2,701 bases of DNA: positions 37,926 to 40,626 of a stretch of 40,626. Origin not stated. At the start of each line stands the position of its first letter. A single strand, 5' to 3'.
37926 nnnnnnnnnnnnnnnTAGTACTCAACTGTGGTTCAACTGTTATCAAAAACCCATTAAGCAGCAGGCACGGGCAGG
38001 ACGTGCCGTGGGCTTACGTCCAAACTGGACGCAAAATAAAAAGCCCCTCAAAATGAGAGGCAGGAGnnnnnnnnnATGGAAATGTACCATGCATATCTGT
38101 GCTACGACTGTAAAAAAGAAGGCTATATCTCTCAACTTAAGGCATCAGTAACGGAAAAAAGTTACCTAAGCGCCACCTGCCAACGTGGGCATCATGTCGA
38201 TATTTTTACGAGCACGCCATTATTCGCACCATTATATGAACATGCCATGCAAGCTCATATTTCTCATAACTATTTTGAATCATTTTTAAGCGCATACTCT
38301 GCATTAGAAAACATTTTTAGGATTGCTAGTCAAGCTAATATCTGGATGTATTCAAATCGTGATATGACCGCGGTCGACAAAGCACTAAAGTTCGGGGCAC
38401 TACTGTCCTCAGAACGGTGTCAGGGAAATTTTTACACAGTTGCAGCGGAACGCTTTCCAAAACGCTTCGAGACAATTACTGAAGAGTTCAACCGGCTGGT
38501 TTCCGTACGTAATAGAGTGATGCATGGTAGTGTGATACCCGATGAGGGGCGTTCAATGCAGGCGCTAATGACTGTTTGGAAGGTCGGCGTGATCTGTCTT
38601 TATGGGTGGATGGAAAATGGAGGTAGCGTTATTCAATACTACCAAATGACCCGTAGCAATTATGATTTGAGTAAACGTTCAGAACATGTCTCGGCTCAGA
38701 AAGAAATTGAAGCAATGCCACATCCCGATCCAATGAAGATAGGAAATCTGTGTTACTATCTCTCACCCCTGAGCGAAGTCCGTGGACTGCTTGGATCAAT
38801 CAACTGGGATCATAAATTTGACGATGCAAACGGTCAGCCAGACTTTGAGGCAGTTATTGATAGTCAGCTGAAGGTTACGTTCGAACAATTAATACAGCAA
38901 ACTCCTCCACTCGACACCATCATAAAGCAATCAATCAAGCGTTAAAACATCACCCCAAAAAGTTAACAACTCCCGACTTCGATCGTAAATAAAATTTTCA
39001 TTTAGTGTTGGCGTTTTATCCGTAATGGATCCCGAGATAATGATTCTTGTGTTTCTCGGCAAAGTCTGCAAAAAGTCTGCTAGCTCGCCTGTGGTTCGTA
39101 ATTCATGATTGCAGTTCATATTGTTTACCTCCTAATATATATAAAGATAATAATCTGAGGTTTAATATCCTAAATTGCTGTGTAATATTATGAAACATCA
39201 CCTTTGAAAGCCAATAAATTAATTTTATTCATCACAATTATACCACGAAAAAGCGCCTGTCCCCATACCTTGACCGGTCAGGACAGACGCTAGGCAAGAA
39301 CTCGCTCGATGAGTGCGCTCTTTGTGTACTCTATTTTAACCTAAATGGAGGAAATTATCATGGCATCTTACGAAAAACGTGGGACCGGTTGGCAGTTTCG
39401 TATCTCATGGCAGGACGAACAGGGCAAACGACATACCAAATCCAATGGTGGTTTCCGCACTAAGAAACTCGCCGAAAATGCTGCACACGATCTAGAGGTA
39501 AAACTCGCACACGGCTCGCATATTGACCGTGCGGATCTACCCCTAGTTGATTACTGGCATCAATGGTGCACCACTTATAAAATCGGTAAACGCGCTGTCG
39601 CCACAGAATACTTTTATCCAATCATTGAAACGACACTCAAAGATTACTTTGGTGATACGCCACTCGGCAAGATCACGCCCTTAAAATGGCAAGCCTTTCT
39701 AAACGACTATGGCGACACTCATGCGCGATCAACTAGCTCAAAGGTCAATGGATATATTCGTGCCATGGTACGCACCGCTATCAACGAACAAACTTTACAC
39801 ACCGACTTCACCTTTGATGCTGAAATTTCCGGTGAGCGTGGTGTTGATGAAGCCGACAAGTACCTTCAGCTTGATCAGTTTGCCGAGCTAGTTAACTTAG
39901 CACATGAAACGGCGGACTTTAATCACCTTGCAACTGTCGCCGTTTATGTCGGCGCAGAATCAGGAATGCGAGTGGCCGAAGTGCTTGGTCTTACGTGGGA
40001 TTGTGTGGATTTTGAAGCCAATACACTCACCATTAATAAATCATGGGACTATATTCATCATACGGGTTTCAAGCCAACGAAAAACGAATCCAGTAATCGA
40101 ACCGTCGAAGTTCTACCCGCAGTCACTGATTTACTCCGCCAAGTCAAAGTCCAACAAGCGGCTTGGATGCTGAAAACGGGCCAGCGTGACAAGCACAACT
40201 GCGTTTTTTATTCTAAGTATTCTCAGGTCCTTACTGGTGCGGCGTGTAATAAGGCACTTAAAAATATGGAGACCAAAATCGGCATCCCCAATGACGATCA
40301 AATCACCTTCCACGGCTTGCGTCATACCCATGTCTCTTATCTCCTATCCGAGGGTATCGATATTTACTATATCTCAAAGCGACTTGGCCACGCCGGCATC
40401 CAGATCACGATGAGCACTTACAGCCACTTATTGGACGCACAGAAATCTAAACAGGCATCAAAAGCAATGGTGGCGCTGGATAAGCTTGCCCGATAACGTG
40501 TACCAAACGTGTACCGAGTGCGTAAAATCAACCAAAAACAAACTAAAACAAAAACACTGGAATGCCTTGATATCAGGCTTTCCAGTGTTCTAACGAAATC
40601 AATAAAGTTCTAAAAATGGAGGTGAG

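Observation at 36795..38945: cI-linked orphan hsdS followed by a zinc-ribbon/HEPN-motif gene, with no hsdM or hsdR in the element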

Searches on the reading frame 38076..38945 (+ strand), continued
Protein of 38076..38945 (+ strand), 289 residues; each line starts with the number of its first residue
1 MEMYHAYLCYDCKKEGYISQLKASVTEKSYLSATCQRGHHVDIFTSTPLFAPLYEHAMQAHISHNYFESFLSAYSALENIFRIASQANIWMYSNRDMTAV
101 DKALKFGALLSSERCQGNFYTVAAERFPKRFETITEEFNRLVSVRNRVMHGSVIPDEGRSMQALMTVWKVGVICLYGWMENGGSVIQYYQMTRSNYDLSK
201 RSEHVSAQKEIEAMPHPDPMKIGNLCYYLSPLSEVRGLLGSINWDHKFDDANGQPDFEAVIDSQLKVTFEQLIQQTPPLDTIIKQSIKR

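Call 45: find_encoding_contigs(protein=P0004, flank=5000, max_places=3)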
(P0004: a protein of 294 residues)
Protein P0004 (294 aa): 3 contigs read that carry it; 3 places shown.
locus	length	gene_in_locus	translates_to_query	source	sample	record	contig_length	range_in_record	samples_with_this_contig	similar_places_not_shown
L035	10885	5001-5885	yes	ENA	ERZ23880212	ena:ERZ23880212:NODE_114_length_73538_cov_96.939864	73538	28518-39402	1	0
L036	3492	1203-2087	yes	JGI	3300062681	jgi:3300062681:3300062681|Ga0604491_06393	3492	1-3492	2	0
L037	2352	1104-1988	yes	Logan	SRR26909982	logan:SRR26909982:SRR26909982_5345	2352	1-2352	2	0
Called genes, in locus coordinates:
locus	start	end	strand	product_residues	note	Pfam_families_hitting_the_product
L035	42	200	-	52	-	-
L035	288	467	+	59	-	PF07411:DUF1508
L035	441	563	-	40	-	-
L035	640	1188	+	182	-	-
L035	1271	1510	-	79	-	PF01381:HTH_3 (weak)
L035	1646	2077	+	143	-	PF12844:HTH_19, PF13560:HTH_31, PF01381:HTH_3, PF13443:HTH_26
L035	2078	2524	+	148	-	PF06114:Peptidase_M78 (weak)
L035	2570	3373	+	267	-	PF09851:SHOCT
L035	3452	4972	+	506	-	PF13208:TerB_N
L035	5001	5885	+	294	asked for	-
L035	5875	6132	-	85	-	-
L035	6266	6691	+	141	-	PF01243:PNPOx_N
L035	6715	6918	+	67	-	-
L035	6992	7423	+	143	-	-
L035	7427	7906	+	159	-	-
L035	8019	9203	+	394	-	PF14657:Arm-DNA-bind_4, PF14659:Phage_int_SAM_3, PF00589:Phage_integrase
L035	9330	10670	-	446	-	PF00342:PGI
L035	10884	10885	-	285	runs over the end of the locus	PF06800:Sugar_transport, PF07857:TMEM144 (faint)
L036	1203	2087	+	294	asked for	-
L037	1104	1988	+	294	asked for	-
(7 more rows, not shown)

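Call 46: fold_search(model_id=the predicted structure, library=viral)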
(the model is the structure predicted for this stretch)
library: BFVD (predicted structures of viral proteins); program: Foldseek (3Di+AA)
matches with E <= 10: 297; with E <= 0.001: 0
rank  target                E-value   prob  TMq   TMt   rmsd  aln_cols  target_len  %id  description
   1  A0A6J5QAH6            1.8e-01  0.20  0.18  0.11  19.6       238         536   11  Uncharacterized protein [uncultured Caudovirales phage]
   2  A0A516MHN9            1.8e-01  0.07  0.12  0.09  27.7       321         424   10  (no name in the UniProt tables at hand)
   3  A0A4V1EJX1            2.5e-01  0.11  0.15  0.13  16.9       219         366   14  Coat protein [Pernambuco nodavirus]
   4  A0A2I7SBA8            3.8e-01  0.07  0.11  0.14  15.5       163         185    9  (no name in the UniProt tables at hand)
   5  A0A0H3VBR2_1          4.0e-01  0.08  0.16  0.07  21.9       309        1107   10  RNA-directed RNA polymerase L [Mammarenavirus ryukyuense]
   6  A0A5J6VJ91            4.6e-01  0.09  0.20  0.13  20.3       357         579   11  Uncharacterized protein [Megaviridae environmental sample]
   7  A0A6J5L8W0            6.4e-01  0.04  0.13  0.11  29.1       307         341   10  Flagellar basal-body/hook protein, C-terminal domain containing protein [uncultured Caudovirales phage]
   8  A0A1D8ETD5            6.7e-01  0.07  0.15  0.17  24.6       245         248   13  Tail assembly chaperone [Propionibacterium phage B3]
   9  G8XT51                6.7e-01  0.06  0.12  0.14  14.1       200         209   12  Membrane protein S25 [Saimiriine betaherpesvirus 4]
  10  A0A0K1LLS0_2          7.1e-01  0.04  0.13  0.05  31.9       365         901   10  Tape measure protein [Caulobacter phage Sansa]
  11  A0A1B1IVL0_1          8.7e-01  0.04  0.11  0.05  37.2       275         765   10  (no name in the UniProt tables at hand)
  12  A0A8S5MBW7            1.1e+00  0.06  0.18  0.19  20.0       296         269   10  PriA DNA helicase Cys-rich region (CRR) domain [Myoviridae sp. ctj9o3]
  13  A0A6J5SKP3            1.2e+00  0.04  0.12  0.09  22.0       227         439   11  Uncharacterized protein [uncultured Caudovirales phage]
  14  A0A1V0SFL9            1.3e+00  0.06  0.10  0.08  13.1       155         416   13  Uncharacterized protein [Hokovirus HKV1]
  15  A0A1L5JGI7            1.3e+00  0.07  0.16  0.13  18.8       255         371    8  ORF20 [Plodia interpunctella granulovirus]
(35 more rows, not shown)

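Call 47: find_encoding_contigs(protein=P0005, flank=5000, max_places=3)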
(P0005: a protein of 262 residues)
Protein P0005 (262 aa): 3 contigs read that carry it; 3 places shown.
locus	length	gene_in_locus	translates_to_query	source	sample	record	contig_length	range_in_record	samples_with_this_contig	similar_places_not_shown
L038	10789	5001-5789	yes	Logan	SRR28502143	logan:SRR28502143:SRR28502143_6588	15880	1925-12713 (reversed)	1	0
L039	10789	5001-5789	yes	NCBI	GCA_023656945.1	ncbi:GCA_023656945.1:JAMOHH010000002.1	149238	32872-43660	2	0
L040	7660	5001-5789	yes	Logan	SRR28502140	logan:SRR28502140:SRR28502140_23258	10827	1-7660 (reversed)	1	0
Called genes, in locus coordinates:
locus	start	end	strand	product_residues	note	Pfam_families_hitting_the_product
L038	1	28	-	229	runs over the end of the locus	PF16784:HNHc_6, PF06147:DUF968 (weak)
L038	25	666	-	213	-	PF04404:ERF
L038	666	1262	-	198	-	PF07352:Phage_Mu_Gam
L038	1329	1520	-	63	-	-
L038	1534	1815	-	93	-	-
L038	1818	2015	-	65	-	PF12844:HTH_19 (weak), PF13744:HTH_37, PF01381:HTH_3, PF13443:HTH_26, PF13560:HTH_31 (faint)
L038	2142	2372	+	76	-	PF09954:DUF2188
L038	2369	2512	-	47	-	-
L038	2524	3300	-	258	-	PF02498:Bro-N, PF03374:ANT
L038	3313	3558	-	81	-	PF12844:HTH_19 (weak), PF13560:HTH_31, PF01381:HTH_3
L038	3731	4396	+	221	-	PF01381:HTH_3 (weak), PF00717:Peptidase_S24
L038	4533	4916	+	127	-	PF23451:Zn_ribbon_PaaD (faint)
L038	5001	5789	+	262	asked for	-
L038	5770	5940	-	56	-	-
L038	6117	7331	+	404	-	PF14657:Arm-DNA-bind_4 (weak), PF14659:Phage_int_SAM_3, PF22022:Phage_int_M, PF00589:Phage_integrase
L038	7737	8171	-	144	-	PF00903:Glyoxalase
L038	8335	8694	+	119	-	-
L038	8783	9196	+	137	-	-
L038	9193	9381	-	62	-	-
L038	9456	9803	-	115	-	PF01245:Ribosomal_L19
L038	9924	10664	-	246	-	PF01746:tRNA_m1G_MT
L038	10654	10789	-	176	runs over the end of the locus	PF01782:RimM, PF05239:PRC, PF24986:PRC_RimM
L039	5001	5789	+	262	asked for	-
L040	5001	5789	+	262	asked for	-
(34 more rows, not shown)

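Call 48: find_encoding_contigs(protein=P0010, flank=5000, max_places=3)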
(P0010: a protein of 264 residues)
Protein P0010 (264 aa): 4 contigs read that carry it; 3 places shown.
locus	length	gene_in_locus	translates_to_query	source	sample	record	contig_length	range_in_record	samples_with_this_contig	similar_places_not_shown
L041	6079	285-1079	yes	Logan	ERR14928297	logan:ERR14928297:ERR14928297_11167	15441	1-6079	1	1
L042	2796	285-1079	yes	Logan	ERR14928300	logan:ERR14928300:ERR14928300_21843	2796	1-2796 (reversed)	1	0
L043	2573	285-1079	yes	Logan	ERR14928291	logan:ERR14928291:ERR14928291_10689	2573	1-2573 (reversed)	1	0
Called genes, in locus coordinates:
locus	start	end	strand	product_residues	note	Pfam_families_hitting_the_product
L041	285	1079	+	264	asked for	-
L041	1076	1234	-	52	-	-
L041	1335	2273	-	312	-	PF05382:Amidase_5, PF00877:NLPC_P60 (weak), PF08239:SH3_3 (faint), PF08460:SH3_5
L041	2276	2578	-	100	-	-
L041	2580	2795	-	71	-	PF16938:Phage_holin_Dp1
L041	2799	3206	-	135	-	-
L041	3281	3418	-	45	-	-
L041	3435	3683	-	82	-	-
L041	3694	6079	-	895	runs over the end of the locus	PF06605:Prophage_tail (weak)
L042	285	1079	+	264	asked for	-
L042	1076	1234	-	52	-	-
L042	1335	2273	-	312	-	PF05382:Amidase_5, PF00877:NLPC_P60 (weak), PF08239:SH3_3 (faint), PF08460:SH3_5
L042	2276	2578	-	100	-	-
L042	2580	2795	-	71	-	PF16938:Phage_holin_Dp1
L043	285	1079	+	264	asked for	-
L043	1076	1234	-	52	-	-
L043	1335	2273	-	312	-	PF05382:Amidase_5, PF00877:NLPC_P60 (weak), PF08239:SH3_3 (faint), PF08460:SH3_5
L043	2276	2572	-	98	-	?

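Call 94: search_protein_families(library=pfam, proteins=[L002:4977-5732:+, L035:5001-5885:+, L038:5001-5789:+, L041:285-1079:+], max_evalue=0.1)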
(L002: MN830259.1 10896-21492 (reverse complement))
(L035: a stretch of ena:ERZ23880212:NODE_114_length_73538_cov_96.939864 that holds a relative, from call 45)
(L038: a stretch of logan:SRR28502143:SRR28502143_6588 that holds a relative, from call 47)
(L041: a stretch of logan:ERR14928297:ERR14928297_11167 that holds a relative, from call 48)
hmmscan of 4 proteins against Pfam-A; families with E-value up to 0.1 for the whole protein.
L002:4977-5732:+ (251 aa): 0 families

L035:5001-5885:+ (294 aa): 0 families

L038:5001-5789:+ (262 aa): 1 family
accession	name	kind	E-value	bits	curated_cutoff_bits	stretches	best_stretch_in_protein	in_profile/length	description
PF18735.6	HEPN_RiboL-PSP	-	0.0042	17.4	28.4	1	67-173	96-185/191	RiboL-PSP-HEPN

L041:285-1079:+ (264 aa): 1 family
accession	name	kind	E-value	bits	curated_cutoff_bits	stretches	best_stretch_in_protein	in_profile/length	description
PF18735.6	HEPN_RiboL-PSP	-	0.004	17.5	28.4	1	67-189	63-186/191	RiboL-PSP-HEPN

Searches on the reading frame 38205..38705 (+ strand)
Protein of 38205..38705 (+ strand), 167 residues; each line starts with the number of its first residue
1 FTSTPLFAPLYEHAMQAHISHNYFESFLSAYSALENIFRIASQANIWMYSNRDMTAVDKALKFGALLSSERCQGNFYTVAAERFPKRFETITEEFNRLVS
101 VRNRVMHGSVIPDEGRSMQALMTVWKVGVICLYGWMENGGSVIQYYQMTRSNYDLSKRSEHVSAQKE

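Call 70: predict_structure(alignment_id=A5)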
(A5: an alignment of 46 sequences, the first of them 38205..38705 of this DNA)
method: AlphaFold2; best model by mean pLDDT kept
length: 167 residues; sequences in the alignment: 46
mean_pLDDT: 92.5   pTM: 0.85
mean pLDDT of the five models: 92.5, 91.5, 91.2, 90.8, 90.8
residues with pLDDT >= 90: 139; 70-90: 23; 50-70: 4; < 50: 1
segments of 3 or more residues with pLDDT < 50: none
pLDDT, mean of each block of 10 residues (from residue 1): 82 98 98 95 94 96 90 93 93 93 96 98 94 78 89 93 89
secondary structure, 60 per line:
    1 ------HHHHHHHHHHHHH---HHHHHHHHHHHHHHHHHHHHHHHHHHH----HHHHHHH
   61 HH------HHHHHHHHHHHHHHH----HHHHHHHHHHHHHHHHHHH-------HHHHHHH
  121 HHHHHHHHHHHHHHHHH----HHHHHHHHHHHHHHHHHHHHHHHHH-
elements in order: H7-19 H23-49 H54-62 H69-83 H88-106 H114-137 H142-166

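Call 76: fold_search(model_id=the predicted structure, library=pdb)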
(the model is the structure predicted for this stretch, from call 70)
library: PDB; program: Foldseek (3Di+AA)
matches with E <= 10: 102; with E <= 0.001: 0
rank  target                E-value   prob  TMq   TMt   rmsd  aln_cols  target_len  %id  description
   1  2q00_B                2.6e-01  1.00  0.56  0.73   3.9       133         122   10  Crystal structure of the P95883_SULSO protein from Sulfolobus solfataricus. NESG target SsR10. (released 2007-05-29)
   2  7piv_R                1.1e+00  0.08  0.17  0.12  16.9       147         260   12  Active Melanocortin-4 receptor (MC4R)- Gs protein complex bound to agonist NDP-alpha-MSH at 2.86 A resolution. (released 2021-11-17)
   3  6xr2_C                1.5e+00  0.12  0.22  0.22  16.8       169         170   14  Computationally designed right-handed alpha/alpha homotrimeric toroid with 3 repeats per subunit (released 2021-07-14)
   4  21ig_A                2.0e+00  0.08  0.18  0.13  13.6       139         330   15  Crystal structure of terpeniod cyclase SpSODS from rhizobacterium Serratia plymuthica (released 2026-03-18)
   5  2q00_A                2.1e+00  0.69  0.46  0.61   5.3       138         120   14  Crystal structure of the P95883_SULSO protein from Sulfolobus solfataricus. NESG target SsR10. (released 2007-05-29)
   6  9qwr_A                2.3e+00  0.09  0.23  0.23  17.9       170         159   15  MIC60 helical bundle dimer (released 2026-02-25)
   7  5hay_A                2.3e+00  0.09  0.22  0.10  11.7       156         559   13  Crystal structure of Chaetomium thermophilum Nup170 CTD Y905M L1007M L1183M V1292M mutant (released 2016-04-20)
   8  7f4h_R                2.3e+00  0.07  0.20  0.14  20.4       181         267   13  Cryo-EM structure of afamelanotide-bound melanocortin-1 receptor in complex with Gs protein, Nb35 and scFv16 (released 2021-09-08)
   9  8vox_A                2.8e+00  0.08  0.20  0.09  16.5       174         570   14  Cryo-EM structure of the ABC transporter PCAT1 cysteine-free core bound with MgADP (released 2024-10-30)
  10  8tn1_A                3.0e+00  0.23  0.33  0.37  10.6       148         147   13  De novo designed protein binds poly ADP ribose polymerase inhibitors (PARPi) - apo (released 2024-04-24)
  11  3c18_A                3.1e+00  0.54  0.40  0.24   5.8       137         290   13  Crystal structure of nucleotidyltransferase-like protein (ZP_00538802.1) from Exiguobacterium sibiricum 255-15 at 1.90 (released 2008-02-12)
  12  6xns_A                3.1e+00  0.09  0.24  0.14  20.6       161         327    9  C3_crown-05 (released 2020-12-23)
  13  7tbk_A5               3.1e+00  0.07  0.22  0.05  11.9       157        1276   12  Composite structure of the dilated human nuclear pore complex (NPC) symmetric core generated with a 37A in situ cryo- (released 2022-06-15)
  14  7tbl_A5               3.1e+00  0.07  0.22  0.05  11.9       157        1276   12  Composite structure of the human nuclear pore complex (NPC) cytoplasmic face generated with a 12A cryo-ET map of the  (released 2022-06-22)
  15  7xmc_C                3.3e+00  0.15  0.30  0.28   9.8       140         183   13  Cryo-EM structure of Cytochrome bo3 from Escherichia coli, apo structure with DMSO (released 2022-12-21)
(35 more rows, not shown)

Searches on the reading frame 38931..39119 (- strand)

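Call 3: search_protein_families(library=pfam, proteins=[window:38931-39119:-], max_evalue=0.1)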
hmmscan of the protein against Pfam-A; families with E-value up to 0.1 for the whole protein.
window:38931-39119:- (62 aa): 1 family
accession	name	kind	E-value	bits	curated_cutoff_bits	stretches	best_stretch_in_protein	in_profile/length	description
PF12915.13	DUF3833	-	0.014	15.4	25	1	6-50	31-75/163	Protein of unknown function (DUF3833)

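Call 4: search_protein_families(library=padloc, proteins=[window:38931-39119:-], max_evalue=0.1)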
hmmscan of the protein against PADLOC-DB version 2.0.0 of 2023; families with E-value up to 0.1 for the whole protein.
window:38931-39119:- (62 aa): 0 families

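Call 5: search_protein_families(library=ncbifam, proteins=[window:38931-39119:-], max_evalue=0.1)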
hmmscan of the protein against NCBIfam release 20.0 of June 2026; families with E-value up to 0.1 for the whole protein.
window:38931-39119:- (62 aa): 0 families

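Call 6: search_protein_families(library=phrogs, proteins=[window:38931-39119:-], max_evalue=0.1)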
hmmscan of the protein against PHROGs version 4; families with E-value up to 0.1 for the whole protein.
window:38931-39119:- (62 aa): 1 family
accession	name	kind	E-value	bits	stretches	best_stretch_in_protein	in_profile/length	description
phrog_21180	-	unknown function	0.015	16.3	1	5-30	9-34/70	-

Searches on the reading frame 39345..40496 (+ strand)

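Call 3: search_protein_families(library=pfam, proteins=[window:39345-40496:+], max_evalue=0.1)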
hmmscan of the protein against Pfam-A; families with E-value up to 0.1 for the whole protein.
window:39345-40496:+ (383 aa): 4 families
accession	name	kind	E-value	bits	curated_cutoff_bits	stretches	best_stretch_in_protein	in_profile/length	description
PF00589.27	Phage_integrase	-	4.5e-24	85.6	27.1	1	173-364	2-170/172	Phage integrase family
PF14657.12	Arm-DNA-bind_4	-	1.4e-08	34.6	22.3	1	16-57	2-45/47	Arm DNA-binding domain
PF14659.12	Phage_int_SAM_3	-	0.00034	21.2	22.6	1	69-121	4-56/58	Phage integrase, N-terminal SAM-like domain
PF22022.2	Phage_int_M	-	0.0013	19.4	27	1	90-156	24-90/96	Phage integrase central domain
